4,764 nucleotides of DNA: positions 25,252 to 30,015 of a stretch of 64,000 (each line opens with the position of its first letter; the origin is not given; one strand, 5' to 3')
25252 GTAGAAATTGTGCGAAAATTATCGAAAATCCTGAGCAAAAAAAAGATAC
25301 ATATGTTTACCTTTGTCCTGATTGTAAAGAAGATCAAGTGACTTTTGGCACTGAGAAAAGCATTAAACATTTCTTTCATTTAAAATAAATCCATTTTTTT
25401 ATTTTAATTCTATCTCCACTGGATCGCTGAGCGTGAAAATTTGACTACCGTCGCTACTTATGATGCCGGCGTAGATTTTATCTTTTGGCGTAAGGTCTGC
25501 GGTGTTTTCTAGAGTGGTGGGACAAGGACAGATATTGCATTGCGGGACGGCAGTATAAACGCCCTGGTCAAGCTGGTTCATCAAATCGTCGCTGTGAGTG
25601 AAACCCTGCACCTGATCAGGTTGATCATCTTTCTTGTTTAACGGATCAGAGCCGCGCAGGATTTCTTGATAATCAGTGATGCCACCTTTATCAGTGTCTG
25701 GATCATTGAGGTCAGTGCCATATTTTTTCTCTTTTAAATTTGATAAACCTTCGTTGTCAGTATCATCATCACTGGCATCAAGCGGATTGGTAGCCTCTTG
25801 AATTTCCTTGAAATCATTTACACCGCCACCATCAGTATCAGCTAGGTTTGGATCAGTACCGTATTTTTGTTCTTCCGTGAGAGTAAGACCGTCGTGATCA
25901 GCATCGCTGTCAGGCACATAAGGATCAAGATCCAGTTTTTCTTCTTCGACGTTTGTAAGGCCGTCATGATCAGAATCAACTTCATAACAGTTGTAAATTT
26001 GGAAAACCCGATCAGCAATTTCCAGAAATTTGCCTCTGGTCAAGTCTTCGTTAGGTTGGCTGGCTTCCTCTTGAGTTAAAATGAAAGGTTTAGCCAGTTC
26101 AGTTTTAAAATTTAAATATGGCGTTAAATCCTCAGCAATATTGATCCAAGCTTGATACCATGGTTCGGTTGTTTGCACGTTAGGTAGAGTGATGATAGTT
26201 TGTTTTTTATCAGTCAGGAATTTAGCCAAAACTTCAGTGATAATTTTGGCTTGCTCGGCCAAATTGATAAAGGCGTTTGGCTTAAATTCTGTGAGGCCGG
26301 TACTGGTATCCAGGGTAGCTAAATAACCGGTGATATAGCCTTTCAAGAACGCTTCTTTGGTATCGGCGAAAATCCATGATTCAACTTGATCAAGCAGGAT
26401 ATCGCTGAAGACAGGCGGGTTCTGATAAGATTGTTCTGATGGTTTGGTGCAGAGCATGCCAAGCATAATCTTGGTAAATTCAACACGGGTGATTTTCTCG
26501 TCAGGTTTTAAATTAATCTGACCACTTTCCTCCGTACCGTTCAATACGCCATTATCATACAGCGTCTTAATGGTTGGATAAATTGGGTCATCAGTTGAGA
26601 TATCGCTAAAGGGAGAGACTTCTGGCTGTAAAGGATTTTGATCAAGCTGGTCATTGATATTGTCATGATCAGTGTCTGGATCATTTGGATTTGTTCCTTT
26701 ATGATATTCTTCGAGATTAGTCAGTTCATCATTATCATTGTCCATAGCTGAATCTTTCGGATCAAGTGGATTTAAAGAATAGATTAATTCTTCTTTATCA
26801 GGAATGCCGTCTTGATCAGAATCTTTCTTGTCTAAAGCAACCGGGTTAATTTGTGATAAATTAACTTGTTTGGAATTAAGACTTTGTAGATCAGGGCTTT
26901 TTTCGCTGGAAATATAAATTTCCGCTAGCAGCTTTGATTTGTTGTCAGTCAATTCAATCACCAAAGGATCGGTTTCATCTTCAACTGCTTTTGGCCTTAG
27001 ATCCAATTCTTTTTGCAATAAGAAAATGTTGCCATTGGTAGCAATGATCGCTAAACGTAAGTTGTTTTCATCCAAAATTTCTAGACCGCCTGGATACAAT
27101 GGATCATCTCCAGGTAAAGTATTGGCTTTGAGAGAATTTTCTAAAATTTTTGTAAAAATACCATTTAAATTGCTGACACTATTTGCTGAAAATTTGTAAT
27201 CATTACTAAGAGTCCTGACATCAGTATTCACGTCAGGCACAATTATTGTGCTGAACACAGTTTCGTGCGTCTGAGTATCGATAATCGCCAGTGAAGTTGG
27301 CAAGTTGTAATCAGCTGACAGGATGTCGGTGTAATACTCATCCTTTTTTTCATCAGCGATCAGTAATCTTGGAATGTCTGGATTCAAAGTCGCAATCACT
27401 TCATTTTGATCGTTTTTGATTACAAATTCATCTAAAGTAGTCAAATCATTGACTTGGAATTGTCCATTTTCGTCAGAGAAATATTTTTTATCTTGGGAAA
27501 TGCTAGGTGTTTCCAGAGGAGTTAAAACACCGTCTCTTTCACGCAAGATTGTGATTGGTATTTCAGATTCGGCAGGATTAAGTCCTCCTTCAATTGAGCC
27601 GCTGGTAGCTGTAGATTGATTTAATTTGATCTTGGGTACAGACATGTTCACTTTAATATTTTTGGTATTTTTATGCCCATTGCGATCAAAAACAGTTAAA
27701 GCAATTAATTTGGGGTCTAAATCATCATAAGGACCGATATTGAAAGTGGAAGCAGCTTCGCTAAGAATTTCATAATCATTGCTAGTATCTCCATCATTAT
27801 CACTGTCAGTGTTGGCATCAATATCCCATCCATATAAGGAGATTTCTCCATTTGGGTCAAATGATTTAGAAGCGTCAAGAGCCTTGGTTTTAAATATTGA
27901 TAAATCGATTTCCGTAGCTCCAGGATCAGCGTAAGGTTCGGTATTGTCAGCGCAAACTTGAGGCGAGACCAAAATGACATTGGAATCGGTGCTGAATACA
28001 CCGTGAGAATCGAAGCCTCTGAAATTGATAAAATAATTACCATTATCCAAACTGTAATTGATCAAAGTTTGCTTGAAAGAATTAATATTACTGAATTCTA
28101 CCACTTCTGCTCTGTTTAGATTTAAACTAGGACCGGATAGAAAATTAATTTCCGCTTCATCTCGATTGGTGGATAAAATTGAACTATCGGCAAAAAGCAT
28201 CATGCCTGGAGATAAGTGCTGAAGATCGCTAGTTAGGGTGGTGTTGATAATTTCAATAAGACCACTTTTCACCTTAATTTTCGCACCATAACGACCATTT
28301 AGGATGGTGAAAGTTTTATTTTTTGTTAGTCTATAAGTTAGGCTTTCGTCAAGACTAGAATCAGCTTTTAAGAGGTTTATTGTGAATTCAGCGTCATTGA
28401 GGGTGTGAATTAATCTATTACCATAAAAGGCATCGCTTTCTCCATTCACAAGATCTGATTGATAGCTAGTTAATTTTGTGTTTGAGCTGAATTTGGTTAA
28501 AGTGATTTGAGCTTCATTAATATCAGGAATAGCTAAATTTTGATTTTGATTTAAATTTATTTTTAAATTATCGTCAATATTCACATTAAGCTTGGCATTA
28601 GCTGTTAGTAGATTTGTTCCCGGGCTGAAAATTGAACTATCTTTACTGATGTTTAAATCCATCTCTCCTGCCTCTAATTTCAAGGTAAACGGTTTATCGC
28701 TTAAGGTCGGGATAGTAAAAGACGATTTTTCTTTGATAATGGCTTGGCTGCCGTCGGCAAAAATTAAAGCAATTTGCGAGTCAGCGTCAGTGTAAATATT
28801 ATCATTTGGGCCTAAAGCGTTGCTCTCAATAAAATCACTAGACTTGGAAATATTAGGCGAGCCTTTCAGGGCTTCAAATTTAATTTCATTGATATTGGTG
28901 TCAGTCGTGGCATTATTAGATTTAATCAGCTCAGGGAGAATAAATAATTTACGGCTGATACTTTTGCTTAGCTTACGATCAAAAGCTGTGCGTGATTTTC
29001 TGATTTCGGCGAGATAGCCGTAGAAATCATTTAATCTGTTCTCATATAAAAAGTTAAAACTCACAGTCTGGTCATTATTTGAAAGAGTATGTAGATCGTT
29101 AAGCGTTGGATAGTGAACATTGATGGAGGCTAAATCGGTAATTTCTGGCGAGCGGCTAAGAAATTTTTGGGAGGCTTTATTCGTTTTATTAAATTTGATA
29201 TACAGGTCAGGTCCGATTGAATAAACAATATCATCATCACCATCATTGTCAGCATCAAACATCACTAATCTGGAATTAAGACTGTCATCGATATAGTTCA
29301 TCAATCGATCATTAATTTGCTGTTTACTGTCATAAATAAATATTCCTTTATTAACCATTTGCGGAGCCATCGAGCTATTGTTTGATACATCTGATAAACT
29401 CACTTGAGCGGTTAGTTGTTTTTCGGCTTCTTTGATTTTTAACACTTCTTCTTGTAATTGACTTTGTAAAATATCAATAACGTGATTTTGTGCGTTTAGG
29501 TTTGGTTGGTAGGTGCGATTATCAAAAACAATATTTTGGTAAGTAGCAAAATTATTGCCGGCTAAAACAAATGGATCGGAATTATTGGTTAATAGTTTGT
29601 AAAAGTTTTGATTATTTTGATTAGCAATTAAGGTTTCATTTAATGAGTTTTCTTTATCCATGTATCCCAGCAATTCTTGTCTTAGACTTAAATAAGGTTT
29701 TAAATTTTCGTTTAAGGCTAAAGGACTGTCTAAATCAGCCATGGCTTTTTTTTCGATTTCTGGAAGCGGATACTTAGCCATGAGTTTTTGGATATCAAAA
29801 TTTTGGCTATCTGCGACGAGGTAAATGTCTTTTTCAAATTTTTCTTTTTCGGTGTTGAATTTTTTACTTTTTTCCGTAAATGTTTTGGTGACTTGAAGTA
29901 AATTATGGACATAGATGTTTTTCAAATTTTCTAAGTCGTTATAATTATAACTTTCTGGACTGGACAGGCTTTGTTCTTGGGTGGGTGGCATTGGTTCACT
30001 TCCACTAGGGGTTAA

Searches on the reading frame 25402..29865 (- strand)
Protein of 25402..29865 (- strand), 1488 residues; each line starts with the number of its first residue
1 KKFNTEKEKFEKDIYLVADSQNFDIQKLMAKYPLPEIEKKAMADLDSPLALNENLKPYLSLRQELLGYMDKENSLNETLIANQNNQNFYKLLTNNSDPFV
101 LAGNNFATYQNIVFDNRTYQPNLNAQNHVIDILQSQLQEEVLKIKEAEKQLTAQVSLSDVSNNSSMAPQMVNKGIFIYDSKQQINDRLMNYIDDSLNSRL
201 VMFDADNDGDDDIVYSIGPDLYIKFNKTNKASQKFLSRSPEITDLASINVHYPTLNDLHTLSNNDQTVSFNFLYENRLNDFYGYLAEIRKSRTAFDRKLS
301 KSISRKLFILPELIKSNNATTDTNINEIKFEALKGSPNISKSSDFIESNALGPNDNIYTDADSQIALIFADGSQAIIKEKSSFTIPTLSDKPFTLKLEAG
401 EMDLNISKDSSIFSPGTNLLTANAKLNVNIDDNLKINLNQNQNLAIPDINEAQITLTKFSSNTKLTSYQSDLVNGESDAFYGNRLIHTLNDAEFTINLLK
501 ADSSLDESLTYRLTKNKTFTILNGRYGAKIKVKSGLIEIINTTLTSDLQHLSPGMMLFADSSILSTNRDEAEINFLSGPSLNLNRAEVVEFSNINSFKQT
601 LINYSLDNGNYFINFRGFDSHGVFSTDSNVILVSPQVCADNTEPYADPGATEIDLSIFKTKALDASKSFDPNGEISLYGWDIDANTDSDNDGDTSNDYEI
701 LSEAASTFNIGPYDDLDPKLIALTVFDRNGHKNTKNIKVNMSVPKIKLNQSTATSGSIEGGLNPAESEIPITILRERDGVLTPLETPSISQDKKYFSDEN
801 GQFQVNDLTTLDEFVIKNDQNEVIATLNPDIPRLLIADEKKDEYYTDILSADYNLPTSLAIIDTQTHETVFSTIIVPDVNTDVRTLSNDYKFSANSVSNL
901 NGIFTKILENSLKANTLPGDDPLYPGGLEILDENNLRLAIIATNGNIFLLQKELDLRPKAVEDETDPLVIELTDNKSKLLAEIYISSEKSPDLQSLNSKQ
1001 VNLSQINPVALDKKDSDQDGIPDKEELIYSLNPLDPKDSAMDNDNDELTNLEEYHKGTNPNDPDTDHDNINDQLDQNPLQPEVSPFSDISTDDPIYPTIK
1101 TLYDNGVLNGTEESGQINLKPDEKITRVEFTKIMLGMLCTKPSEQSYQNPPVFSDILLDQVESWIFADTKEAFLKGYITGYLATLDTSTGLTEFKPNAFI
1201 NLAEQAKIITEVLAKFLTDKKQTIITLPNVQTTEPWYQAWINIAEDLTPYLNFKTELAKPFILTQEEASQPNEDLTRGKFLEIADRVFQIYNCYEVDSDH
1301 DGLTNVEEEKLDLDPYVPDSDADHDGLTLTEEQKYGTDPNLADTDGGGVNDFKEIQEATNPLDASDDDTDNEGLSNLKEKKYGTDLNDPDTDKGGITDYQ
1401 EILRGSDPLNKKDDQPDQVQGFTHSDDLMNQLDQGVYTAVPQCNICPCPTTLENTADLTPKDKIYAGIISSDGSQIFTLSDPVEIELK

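Call 6: search_protein_families(library=pfam, proteins=[window:25402-29865:-], max_evalue=0.1)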
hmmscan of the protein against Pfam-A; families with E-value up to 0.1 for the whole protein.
window:25402-29865:- (1488 aa): 2 families
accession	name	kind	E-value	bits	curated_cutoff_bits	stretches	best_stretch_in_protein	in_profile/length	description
PF00395.25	SLH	-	9.3e-07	29.2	20.8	1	1085-1130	1-43/44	S-layer homology domain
PF04773.18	FecR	-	0.00011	23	24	1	355-414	1-66/97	FecR protein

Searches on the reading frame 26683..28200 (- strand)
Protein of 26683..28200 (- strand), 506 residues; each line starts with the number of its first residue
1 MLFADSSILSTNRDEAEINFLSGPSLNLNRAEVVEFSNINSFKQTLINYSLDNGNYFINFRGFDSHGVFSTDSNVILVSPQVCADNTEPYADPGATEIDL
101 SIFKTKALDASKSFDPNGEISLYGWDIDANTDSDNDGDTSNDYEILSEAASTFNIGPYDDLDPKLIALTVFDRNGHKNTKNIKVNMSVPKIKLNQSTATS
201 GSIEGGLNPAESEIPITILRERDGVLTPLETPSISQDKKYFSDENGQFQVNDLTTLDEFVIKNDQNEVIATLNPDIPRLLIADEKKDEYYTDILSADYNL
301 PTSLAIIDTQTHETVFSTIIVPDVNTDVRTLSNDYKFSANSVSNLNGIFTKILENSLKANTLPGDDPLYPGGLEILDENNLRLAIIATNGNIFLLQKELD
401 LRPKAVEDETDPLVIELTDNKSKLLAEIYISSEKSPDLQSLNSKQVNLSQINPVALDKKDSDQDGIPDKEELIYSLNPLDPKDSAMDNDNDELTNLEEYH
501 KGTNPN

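Call 86: search_solved_structures(query=window:26683-28200:-, max_evalue=1)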
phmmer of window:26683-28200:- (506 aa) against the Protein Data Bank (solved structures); distinct sequences matched with E-value up to 1: 2.
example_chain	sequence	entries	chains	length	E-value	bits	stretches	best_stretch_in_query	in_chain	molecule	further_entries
7mx5_A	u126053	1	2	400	0.025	16.8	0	46-124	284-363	Tol-Pal system protein TolB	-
6m4s_A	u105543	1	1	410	0.75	12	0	326-410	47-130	Cytochrome P450 hydroxylase sb21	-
